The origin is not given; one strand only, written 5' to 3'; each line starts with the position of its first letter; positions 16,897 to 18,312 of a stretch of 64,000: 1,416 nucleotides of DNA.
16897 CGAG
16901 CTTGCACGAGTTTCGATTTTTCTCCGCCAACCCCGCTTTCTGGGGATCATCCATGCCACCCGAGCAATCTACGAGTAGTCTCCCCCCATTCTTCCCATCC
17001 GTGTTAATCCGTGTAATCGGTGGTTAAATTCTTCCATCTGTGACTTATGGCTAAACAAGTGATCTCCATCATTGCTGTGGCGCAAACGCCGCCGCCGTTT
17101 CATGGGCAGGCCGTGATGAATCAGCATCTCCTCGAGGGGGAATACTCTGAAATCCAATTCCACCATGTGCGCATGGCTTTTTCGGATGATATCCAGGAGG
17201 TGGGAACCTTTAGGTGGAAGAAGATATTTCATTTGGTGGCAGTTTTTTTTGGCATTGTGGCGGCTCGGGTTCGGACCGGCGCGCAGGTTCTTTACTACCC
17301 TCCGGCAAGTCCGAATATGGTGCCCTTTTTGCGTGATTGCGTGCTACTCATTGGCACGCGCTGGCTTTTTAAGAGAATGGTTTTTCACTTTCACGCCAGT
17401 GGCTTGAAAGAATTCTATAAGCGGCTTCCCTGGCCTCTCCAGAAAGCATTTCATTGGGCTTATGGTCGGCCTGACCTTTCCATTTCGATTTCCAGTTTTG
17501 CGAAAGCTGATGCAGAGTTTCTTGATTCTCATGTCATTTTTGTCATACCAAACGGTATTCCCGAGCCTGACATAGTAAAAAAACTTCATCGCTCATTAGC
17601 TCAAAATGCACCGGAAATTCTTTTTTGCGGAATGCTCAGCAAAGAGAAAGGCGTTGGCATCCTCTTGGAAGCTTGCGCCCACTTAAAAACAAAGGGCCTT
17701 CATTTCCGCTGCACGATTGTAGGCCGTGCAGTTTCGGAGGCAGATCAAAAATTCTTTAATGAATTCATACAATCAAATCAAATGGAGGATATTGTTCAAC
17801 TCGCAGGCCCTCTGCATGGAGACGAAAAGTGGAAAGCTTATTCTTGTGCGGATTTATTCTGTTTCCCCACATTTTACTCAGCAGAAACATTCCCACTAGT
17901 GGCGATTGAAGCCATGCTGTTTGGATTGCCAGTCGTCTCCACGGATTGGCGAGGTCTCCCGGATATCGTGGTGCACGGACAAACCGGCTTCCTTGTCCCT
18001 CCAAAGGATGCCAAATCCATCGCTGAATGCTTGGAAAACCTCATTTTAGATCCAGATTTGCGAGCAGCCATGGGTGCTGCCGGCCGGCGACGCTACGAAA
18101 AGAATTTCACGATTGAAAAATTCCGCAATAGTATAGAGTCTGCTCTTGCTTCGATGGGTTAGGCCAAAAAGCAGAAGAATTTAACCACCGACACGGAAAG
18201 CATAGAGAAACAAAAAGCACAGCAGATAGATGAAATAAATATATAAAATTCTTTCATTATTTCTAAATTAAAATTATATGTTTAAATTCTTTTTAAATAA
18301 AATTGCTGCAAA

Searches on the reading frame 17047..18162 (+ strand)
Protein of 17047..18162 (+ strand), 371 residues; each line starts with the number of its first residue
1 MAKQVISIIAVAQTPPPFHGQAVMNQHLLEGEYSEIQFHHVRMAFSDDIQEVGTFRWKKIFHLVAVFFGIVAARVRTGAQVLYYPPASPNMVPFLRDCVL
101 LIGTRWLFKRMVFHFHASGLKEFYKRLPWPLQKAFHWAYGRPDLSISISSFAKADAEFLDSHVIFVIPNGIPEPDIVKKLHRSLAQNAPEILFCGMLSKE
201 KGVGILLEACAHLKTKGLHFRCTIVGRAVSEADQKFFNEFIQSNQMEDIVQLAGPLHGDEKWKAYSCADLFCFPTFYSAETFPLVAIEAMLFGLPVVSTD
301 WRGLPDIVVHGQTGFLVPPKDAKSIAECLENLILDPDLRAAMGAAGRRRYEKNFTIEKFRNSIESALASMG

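Call 68: search_protein_families(library=pfam, proteins=[window:17047-18162:+], max_evalue=0.0001)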
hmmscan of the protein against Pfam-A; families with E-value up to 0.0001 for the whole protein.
window:17047-18162:+ (371 aa): 3 families
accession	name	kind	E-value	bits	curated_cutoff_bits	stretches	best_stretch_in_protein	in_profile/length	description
PF00534.26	Glycos_transf_1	-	1.2e-35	123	26.4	1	186-349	13-172/172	Glycosyl transferases group 1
PF13692.12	Glyco_trans_1_4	-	7.6e-31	107.7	27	1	189-334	2-141/142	Glycosyl transferases group 1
PF13524.12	Glyco_trans_1_2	-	7.7e-08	32.8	25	1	218-357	13-136/144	Glycosyl transferase-like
